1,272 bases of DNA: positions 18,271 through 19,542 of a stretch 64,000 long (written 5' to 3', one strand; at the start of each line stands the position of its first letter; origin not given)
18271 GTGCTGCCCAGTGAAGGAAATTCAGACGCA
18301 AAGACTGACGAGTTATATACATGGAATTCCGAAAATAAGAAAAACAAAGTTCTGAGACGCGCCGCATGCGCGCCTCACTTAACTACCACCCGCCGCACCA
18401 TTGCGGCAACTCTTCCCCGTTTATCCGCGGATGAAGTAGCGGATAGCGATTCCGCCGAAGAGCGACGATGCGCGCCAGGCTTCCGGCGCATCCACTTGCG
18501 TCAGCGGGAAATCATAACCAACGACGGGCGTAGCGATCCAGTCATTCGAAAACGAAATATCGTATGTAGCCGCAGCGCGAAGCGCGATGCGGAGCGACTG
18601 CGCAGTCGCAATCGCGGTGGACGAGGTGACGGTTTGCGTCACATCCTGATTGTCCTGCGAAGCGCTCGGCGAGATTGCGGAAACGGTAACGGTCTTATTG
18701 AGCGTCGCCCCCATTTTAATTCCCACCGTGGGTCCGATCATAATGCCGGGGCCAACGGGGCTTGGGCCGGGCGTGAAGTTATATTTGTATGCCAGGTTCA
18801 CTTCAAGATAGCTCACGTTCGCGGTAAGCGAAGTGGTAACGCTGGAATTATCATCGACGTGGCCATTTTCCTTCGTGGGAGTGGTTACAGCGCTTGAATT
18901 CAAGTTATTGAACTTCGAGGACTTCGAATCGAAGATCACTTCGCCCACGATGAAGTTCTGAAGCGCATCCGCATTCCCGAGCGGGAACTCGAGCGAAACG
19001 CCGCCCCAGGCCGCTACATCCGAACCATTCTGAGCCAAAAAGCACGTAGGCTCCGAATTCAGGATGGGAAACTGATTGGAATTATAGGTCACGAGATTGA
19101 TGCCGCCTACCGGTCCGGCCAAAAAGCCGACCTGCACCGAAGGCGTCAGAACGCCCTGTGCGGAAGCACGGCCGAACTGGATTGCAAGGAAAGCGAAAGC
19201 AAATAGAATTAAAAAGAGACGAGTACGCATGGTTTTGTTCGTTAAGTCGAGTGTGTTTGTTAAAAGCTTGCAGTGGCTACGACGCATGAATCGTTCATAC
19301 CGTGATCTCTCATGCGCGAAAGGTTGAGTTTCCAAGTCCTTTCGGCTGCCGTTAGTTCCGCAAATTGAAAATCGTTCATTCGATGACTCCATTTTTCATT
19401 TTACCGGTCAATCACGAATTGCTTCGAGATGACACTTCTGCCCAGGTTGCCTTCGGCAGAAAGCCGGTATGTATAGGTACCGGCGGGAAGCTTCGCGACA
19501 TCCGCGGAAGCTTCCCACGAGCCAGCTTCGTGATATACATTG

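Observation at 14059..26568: Origin-proximal cluster of three paralogous giant T9SS cargo proteins sharing a large N-terminal domain, plus an embedded OMP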

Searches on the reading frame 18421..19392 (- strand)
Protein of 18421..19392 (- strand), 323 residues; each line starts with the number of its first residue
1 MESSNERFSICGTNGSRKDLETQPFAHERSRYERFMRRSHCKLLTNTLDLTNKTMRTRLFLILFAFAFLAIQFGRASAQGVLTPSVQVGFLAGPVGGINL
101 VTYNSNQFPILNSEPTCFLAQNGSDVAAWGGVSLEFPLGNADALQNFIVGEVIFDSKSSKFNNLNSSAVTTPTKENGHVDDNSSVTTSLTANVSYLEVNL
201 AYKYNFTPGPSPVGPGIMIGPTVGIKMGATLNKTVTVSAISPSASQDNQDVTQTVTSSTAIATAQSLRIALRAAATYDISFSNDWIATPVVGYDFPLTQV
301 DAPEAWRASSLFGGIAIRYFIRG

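Call 8: search_protein_families(library=pfam, proteins=[window:18421-19392:-], max_evalue=0.1)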
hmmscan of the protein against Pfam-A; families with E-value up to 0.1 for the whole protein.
window:18421-19392:- (323 aa): 1 family
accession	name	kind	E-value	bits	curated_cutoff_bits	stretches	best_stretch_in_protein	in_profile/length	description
PF13505.12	OMP_b-brl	-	0.048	14.3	28.7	0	180-230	65-111/175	Outer membrane protein beta-barrel domain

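Call 9: search_protein_families(library=ncbifam, proteins=[window:18421-19392:-], max_evalue=0.1)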
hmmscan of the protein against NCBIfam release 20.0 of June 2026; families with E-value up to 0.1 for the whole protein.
window:18421-19392:- (323 aa): 1 family
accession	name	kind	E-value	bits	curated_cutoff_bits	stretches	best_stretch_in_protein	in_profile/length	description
NF049866.1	outer_TDE1717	subfamily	0.005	16.8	135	1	169-267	88-161/210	TDE1717 family outer membrane beta-barrel protein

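Call 18: search_protein_families(library=pfam, proteins=[window:18421-19230:-], max_evalue=10)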
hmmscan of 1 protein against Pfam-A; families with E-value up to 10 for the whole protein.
window:18421-19230:- (269 aa): 2 families
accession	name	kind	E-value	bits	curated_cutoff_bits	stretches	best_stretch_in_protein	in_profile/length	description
PF13505.12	OMP_b-brl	-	0.029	15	28.7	1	126-176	65-111/175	Outer membrane protein beta-barrel domain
PF03797.25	Autotransporter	-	0.072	13.3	26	1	189-241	89-144/255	Autotransporter beta-domain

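Call 19: find_homologous_proteins(query=window:18421-19230:-, max_evalue=0.001)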
Query window:18421-19230:- (269 aa): 142 proteins with E <= 0.001 among 2694 candidates; the best 120 are listed.
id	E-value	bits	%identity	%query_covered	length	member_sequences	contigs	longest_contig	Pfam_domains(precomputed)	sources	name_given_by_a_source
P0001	2.6e-170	582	100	100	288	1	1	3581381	-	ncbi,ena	-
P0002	1.7e-138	478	81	100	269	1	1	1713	-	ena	-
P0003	6.9e-136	470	82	100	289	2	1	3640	PF13568.13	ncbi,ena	-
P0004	1.4e-135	469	81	100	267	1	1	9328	-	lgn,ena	-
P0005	1.0e-132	459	80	100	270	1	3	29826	PF13568.13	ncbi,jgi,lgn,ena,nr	ncbi:MAG TPA: hypothetical protein VFH95_04265 [Candidatus Kapabacteria bacterium]|nr:hypothetical p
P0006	7.0e-126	437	74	100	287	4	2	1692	PF13568.13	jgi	jgi:hypothetical protein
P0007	3.6e-125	435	75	100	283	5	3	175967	PF13568.13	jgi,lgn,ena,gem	jgi:hypothetical protein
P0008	2.6e-124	432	74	100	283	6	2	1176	PF13568.13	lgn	-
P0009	1.2e-121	423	71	100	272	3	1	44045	-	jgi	jgi:hypothetical protein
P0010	4.0e-120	418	77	91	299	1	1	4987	PF13568.13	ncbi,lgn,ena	-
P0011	8.3e-119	414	74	100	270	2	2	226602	PF13568.13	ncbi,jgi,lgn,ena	-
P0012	2.2e-118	412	72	100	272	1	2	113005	PF13568.13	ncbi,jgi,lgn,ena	-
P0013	1.5e-116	406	69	100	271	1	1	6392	PF13568.13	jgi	jgi:hypothetical protein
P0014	2.2e-115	402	71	100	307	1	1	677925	-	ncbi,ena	-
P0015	4.8e-115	401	68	100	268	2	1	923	-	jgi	jgi:hypothetical protein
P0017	4.2e-114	398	70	100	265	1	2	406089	PF13568.13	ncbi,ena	-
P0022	8.3e-110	384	66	100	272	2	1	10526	PF13568.13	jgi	jgi:hypothetical protein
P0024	2.8e-109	382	66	100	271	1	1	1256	PF13568.13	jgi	jgi:hypothetical protein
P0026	1.1e-108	380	64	100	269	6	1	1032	PF13568.13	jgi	jgi:hypothetical protein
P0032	1.1e-105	371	63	100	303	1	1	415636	PF13568.13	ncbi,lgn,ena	-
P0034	3.1e-104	366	64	100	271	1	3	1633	PF13568.13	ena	-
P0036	4.8e-104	365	65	100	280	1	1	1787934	-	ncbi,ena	-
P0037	5.2e-104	365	67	93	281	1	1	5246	PF13568.13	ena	-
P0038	5.5e-103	362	64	100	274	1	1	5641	PF13568.13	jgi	-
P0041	1.3e-100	354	63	100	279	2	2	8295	PF13568.13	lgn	-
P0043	3.1e-100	353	61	100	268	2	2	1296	PF13568.13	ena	-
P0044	3.5e-100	353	65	91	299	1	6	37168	PF13568.13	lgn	-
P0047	5.2e-99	349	62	100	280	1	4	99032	PF13568.13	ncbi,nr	ncbi:MAG: outer membrane beta-barrel protein [Bacteroidota bacterium]|nr:outer membrane beta-barrel 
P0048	3.0e-98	346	62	100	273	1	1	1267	PF13568.13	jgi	jgi:hypothetical protein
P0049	9.4e-98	345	63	100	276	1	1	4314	PF13568.13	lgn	-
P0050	1.5e-97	344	60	99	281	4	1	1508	PF13568.13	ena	-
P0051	1.9e-97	344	61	100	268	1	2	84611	PF13568.13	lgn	-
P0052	7.2e-97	342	61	100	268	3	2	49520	PF13568.13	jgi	jgi:hypothetical protein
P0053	4.7e-96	339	58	100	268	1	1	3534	PF13568.13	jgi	jgi:hypothetical protein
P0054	3.4e-95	336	59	100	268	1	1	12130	PF13568.13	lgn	-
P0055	5.0e-94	333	60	100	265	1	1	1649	PF13568.13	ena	-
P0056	5.9e-91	322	59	100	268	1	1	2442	PF13568.13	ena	-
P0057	1.2e-88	315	58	97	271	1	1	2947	PF13568.13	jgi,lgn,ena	-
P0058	1.4e-88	315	58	100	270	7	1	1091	PF13568.13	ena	-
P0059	6.0e-88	313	55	99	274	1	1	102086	PF13568.13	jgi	-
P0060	1.0e-87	312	58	100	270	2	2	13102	PF13568.13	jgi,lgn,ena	jgi:hypothetical protein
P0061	2.1e-87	311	56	100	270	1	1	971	PF13568.13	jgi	-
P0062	2.1e-87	311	59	90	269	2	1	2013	PF13568.13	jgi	-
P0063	7.8e-87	309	56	99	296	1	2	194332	PF13568.13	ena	-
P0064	9.6e-87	309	55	100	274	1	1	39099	PF13568.13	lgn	-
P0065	1.1e-86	308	57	93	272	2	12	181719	PF13568.13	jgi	jgi:hypothetical protein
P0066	1.4e-86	308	56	100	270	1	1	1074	PF13568.13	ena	-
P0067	9.4e-86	305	55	99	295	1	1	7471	PF13568.13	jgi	jgi:hypothetical protein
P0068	2.2e-85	304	56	99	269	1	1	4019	PF13568.13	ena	-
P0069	2.4e-85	304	57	100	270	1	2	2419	PF13568.13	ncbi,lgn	-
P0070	4.7e-85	303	55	100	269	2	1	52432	PF13568.13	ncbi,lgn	-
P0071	2.8e-81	291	55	93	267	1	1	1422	PF13568.13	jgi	jgi:hypothetical protein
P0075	7.5e-76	273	55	98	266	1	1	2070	PF13568.13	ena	-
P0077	9.1e-75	269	54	99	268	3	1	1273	PF13568.13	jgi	jgi:hypothetical protein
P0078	2.0e-74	268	52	100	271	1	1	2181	PF13568.13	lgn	-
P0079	3.4e-74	268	53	97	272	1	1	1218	PF13568.13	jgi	-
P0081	6.9e-73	263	56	90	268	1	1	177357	PF13568.13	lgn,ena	-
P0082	8.0e-73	263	51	99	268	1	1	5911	PF13568.13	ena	-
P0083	7.7e-72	260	53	97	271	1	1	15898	PF13568.13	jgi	jgi:hypothetical protein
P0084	8.6e-72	260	51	99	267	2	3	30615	PF13568.13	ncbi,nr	ncbi:MAG: hypothetical protein Q8916_08000 [Bacteroidota bacterium]|nr:hypothetical protein [Bactero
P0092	2.2e-70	255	51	99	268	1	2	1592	PF13568.13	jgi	jgi:hypothetical protein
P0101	1.0e-68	250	48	99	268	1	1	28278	PF13568.13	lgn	-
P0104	3.3e-68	248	51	90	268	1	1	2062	PF13568.13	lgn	-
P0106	5.2e-68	247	51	97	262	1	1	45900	PF13568.13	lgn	-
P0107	5.3e-68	247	52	97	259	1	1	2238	PF13568.13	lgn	-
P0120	2.1e-66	242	53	91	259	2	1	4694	PF13568.13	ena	-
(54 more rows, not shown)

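Call 20: find_encoding_contigs(protein=P0001, flank=10000, max_places=3)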
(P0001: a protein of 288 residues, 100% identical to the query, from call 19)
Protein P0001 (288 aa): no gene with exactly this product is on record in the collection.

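Call 21: find_encoding_contigs(protein=P0014, flank=10000, max_places=3)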
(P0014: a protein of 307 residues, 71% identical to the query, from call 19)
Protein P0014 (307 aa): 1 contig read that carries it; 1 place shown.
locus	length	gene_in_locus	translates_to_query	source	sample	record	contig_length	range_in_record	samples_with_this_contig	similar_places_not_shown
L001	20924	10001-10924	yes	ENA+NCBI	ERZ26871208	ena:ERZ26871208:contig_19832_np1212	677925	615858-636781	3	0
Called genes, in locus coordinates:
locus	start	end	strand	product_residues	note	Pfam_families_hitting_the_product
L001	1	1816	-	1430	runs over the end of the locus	PF07610:DUF1573 (faint), PF24507:Ig_CFAP65_4th (faint), PF15780:ASH (faint), PF22544:HYDIN_VesB_CFA65-like_Ig (faint), PF22067:Cep192_D3 (faint), PF22073:Cep192_D4 (weak)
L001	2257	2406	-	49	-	-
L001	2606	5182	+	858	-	PF07676:PD40, PF00691:OmpA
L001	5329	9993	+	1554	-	PF17517:IgGFc_binding, PF18962:Por_Secre_tail (faint)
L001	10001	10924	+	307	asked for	-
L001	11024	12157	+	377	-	PF00923:TAL_FSA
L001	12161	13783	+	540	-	PF00342:PGI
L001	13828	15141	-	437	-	PF00155:Aminotran_1_2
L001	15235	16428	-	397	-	PF01180:DHO_dh (faint)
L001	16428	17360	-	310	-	PF00701:DHDPS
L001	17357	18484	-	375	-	PF02746:MR_MLE_N, PF13378:MR_MLE_C, PF26685:DUF8230_C (weak)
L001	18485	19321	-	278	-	PF00528:BPD_transp_1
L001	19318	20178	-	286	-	PF00528:BPD_transp_1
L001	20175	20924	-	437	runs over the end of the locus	PF01547:SBP_bac_1, PF13416:SBP_bac_8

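Call 22: find_encoding_contigs(protein=P0036, flank=10000, max_places=3)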
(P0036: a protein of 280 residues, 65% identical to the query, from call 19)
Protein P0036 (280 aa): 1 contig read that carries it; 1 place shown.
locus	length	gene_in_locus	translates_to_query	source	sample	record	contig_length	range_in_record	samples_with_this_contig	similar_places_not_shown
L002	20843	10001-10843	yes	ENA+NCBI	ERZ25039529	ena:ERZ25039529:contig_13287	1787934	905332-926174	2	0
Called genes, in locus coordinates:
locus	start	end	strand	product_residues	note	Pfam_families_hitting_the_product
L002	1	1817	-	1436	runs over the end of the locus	PF15780:ASH (faint), PF22066:Cep192_D8 (faint), PF07610:DUF1573 (faint), PF24507:Ig_CFAP65_4th (faint), PF22073:Cep192_D4, PF22544:HYDIN_VesB_CFA65-like_Ig (weak)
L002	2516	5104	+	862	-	PF07676:PD40, PF00691:OmpA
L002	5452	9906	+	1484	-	PF17517:IgGFc_binding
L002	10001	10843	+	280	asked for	-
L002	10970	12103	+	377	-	PF00923:TAL_FSA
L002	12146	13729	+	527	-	PF00342:PGI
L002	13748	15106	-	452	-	PF00155:Aminotran_1_2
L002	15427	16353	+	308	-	PF10017:Methyltransf_33, PF13649:Methyltransf_25 (weak)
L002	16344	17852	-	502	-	PF00478:IMPDH, PF00571:CBS, PF03060:NMO (weak), PF01070:FMN_dh (weak)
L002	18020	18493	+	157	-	PF12844:HTH_19 (weak), PF13413:HTH_25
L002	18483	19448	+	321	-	PF13464:RodZ_C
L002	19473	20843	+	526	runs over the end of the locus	PF07730:HisKA_3, PF02518:HATPase_c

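Call 25: find_related_loci(query=A1, collection=genome_contigs, flank=10000)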
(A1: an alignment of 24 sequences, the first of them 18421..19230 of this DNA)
Query A1 (269 aa) in genome_contigs; peptide patterns used: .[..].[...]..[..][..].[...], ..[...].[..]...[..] (x = any residue, [..] = any of these).
130 stretches matched a pattern; 27 encode a relative of the query (tblastn E <= 1e-3); 27 distinct loci.
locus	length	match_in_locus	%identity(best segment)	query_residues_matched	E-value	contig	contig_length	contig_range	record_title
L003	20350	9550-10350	81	1-269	9e-143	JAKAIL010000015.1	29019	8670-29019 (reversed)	MAG: Bacteroidetes bacterium isolate WY3.bin23 NODE_2431_length_29019_cov_1.377786, whole genome shotgun sequence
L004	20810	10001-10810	80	1-269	9e-141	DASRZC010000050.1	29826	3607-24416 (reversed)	MAG TPA_asm: Candidatus Kapaibacterium sp. isolate SMAG_U14065 k141_232619, whole genome shotgun sequence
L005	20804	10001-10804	71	1-269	2e-128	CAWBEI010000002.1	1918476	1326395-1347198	MAG: Ignavibacteriota bacterium isolate MFD04780.bin.1.147 genome assembly, contig: contig_16205, whole genome shotgun s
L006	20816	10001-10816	72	1-269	6e-127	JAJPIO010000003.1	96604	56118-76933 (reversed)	MAG: Bacteroidetes bacterium isolate Centralia_MAG_334 k107_252769, whole genome shotgun sequence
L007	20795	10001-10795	70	1-269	1e-120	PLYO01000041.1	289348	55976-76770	MAG: Ignavibacteriae bacterium isolate palsa_1295 73.20120700_P3D.263_contig_16467, whole genome shotgun sequence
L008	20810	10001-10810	74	1-269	8e-119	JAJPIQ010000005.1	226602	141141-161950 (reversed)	MAG: Bacteroidetes bacterium isolate Centralia_MAG_339 k107_1375196, whole genome shotgun sequence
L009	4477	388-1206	67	1-269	4e-117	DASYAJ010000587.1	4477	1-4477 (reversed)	MAG TPA_asm: Candidatus Kapaibacterium sp. isolate SMAG_U4877 k141_3017491, whole genome shotgun sequence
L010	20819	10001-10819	63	1-269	1e-114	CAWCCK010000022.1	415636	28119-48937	MAG: Ignavibacteriota bacterium isolate MFD04540.bin.1.132 genome assembly, contig: contig_39161, whole genome shotgun s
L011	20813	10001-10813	65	1-269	1e-114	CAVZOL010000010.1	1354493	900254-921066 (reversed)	MAG: Ignavibacteriota bacterium isolate MFD05512.bin.2.5 genome assembly, contig: contig_4526, whole genome shotgun sequ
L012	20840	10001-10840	65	1-269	1e-112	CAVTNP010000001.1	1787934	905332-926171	MAG: Ignavibacteriota bacterium isolate MFD04780.bin.1.195 genome assembly, contig: contig_13287, whole genome shotgun s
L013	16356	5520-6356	64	1-269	5e-100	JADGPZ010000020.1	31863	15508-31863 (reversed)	MAG: Candidatus Kapaibacterium sp. isolate Chersky.7_45 contig-100_78, whole genome shotgun sequence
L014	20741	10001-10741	65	21-269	3e-99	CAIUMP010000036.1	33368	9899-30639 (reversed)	MAG: uncultured Ignavibacteriae bacterium isolate Ki2-D3_bin-1418 genome assembly, contig: bin-1418:36/62, whole genome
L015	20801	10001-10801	55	1-268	2e-90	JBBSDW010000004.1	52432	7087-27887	MAG: Candidatus Kapaibacterium sp. isolate LS1_sbin.25 LS1_sbin.25_K_958025_L_52432_cov_13.0000, whole genome shotgun se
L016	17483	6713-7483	55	5-267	4e-79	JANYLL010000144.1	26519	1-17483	MAG: Ignavibacteriae bacterium isolate GL140_6_metabinner_38 GL140_6_k141_2492352, whole genome shotgun sequence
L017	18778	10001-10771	54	5-267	9e-79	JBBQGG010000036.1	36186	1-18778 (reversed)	MAG: Candidatus Kapaibacterium sp. isolate Co_metawrap_972 Cmw_972_k141_20161990_length_36186_cov_11.0000, whole genome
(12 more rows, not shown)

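Call 34: predict_structure(alignment_id=A1)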
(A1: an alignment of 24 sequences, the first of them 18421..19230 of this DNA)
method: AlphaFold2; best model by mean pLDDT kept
length: 269 residues; sequences in the alignment: 24
mean_pLDDT: 81.3   pTM: 0.70
mean pLDDT of the five models: 81.3, 80.7, 74.9, 72.4, 70.3
residues with pLDDT >= 90: 87; 70-90: 121; 50-70: 49; < 50: 12
segments of 3 or more residues with pLDDT < 50: 19-27
pLDDT, mean of each block of 10 residues (from residue 1): 60 56 46 77 93 84 85 94 81 93 86 64 71 87 94 77 94 90 76 71 84 90 87 93 85 90 86
secondary structure, 60 per line:
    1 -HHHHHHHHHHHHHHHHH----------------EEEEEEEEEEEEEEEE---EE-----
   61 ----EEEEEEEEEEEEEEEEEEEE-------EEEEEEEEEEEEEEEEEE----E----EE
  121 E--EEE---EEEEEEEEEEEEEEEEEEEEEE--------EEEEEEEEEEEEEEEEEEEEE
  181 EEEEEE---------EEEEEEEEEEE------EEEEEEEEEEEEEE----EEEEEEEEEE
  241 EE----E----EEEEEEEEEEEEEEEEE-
elements in order: H2-18 E35-50 E65-84 E92-109 E119-121 E124-126 E130-151 E160-186 E196-206 E213-226 E231-242 E252-268

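Call 78: search_protein_families(library=ncbifam, alignment_id=A1, max_evalue=1)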
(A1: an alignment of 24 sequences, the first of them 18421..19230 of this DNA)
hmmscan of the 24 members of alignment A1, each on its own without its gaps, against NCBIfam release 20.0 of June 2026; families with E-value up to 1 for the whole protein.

A. member 1, window:18421-19230:- (269 aa): 1 family
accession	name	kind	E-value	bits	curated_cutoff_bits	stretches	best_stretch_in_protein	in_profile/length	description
NF049866.1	outer_TDE1717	subfamily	0.0037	17.2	135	1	115-217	88-165/210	TDE1717 family outer membrane beta-barrel protein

B. families by the number of members that match (of 24 scanned): 8 families
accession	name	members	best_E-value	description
NF049866.1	outer_TDE1717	9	0.0037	TDE1717 family outer membrane beta-barrel protein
TIGR04429.1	Phr_nterm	1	0.0019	Phr family secreted Rap phosphatase inhibitor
NF009219.0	PRK12567.1-3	1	0.0086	putative monovalent cation/H+ antiporter subunit B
NF058578.1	CPR_pilus_PamR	1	0.013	pilus system RbmA-like protein PamR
NF011784.0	PRK15248.1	1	0.025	fimbrial outer membrane usher protein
NF005210.0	PRK06683.1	1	0.062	hypothetical protein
NF033755.1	gliding_CglE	1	0.075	adventurous gliding motility protein CglE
NF001138.1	PRK00143.1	1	0.12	tRNA 2-thiouridine(34) synthase MnmA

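Call 79: search_protein_families(library=pfam, alignment_id=A1, max_evalue=1)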
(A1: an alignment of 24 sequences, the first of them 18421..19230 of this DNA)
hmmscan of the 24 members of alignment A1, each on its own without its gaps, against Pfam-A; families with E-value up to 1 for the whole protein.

A. member 1, window:18421-19230:- (269 aa): 2 families
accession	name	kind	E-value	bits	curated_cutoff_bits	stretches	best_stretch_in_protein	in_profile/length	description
PF13505.12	OMP_b-brl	-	0.029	15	28.7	1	126-176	65-111/175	Outer membrane protein beta-barrel domain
PF03797.25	Autotransporter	-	0.072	13.3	26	1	189-241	89-144/255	Autotransporter beta-domain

B. families by the number of members that match (of 24 scanned): 11 families
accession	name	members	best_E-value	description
PF13568.12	OMP_b-brl_2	12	4.4e-10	Outer membrane protein beta-barrel domain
PF05275.17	CopB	5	0.063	Copper resistance protein B precursor (CopB)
PF13505.12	OMP_b-brl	2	0.029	Outer membrane protein beta-barrel domain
PF11263.13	Attachment_P66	1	0.042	Borrelia burgdorferi attachment protein P66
PF03797.25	Autotransporter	1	0.072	Autotransporter beta-domain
PF22774.2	DNAJC11_beta-barrel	1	0.096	DNAJC11, beta-barrel domain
PF14207.11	DpnD-PcfM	1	0.11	DpnD/PcfM-like protein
PF11650.14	P22_Tail-4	1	0.11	P22 tail accessory factor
PF20036.5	Gp13-like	1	0.2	Major capsid protein 13-like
PF25799.1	prePAAR_I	1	0.21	Class I prePAAR effector Rhs1 motif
PF10785.14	NADH-u_ox-rdase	1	0.33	NADH-ubiquinone oxidoreductase complex I, 21 kDa subunit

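Call 82: list_cluster_members(proteins=[P0001, P0125])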
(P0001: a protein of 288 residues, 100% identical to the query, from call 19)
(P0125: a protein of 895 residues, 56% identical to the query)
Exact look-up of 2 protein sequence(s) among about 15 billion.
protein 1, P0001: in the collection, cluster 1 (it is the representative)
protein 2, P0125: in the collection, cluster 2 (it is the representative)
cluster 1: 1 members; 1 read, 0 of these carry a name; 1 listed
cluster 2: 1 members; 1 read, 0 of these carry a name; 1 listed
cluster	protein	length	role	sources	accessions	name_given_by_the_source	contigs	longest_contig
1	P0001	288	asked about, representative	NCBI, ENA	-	-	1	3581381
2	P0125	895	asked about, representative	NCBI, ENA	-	-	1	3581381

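Call 86: find_related_loci(query=A1, collection=metagenome_contigs, flank=8000)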
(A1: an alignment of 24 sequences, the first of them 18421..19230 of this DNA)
Query A1 (269 aa) in metagenome_contigs; peptide patterns used: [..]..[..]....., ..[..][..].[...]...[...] (x = any residue, [..] = any of these).
600 stretches matched a pattern (row limit reached: there are more); 11 encode a relative of the query (tblastn E <= 1e-3); 11 distinct loci.
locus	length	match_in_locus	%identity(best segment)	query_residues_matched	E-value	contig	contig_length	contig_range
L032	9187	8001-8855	74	1-269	2e-129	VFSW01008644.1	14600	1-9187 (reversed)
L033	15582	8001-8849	75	1-269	4e-128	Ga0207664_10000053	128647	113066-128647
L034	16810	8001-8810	74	1-269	1e-119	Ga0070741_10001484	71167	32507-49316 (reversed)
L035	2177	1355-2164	65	1-269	1e-122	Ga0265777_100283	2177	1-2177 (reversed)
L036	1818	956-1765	67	1-269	1e-123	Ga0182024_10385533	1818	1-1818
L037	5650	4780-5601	64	1-269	3e-111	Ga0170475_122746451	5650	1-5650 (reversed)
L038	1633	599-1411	64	1-269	5e-112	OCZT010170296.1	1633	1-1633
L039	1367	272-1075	60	4-269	2e-112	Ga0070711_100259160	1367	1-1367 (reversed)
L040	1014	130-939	56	1-269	7e-104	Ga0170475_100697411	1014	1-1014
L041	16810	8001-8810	80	1-269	1e-141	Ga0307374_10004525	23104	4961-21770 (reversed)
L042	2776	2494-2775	63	1-90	9e-34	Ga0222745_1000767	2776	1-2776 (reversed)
